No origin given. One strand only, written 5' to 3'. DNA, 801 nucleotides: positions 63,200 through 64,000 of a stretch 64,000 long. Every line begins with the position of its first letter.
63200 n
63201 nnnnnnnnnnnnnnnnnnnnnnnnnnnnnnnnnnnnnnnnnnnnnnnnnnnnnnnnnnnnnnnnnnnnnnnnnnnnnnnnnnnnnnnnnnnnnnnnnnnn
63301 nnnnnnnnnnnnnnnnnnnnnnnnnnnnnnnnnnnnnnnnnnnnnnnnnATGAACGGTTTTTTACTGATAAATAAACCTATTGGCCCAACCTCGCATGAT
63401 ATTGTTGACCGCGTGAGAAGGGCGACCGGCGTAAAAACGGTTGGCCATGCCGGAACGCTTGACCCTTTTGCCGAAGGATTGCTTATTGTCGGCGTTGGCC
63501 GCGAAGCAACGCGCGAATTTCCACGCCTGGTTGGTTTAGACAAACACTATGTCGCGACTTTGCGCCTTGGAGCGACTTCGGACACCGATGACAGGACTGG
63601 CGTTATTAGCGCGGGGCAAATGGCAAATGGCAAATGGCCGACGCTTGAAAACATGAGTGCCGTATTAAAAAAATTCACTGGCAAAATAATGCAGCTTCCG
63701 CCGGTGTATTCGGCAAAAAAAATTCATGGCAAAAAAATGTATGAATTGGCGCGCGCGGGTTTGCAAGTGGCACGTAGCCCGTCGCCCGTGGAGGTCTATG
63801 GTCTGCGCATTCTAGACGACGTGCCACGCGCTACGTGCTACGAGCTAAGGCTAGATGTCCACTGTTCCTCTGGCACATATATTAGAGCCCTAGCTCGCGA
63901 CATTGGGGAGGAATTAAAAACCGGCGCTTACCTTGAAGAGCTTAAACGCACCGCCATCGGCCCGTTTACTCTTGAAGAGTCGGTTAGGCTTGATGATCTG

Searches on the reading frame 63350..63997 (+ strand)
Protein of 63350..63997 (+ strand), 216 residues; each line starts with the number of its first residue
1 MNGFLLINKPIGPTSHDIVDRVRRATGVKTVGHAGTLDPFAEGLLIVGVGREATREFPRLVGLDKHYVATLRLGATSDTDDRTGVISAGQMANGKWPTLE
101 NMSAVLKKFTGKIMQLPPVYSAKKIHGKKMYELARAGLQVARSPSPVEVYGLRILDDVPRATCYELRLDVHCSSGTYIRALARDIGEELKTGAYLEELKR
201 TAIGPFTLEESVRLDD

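Call 61: search_protein_families(library=pfam, proteins=[window:63350-63997:+])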
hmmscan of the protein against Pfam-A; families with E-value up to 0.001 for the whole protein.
window:63350-63997:+ (216 aa): 2 families
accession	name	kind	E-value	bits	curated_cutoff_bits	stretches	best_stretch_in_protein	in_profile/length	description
PF01509.24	TruB_N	-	7.8e-45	153.3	27.3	1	23-178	1-149/149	TruB family pseudouridylate synthase (N terminal domain)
PF16198.10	TruB_C_2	-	8.8e-09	35.8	29.3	1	179-216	1-38/66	tRNA pseudouridylate synthase B C-terminal domain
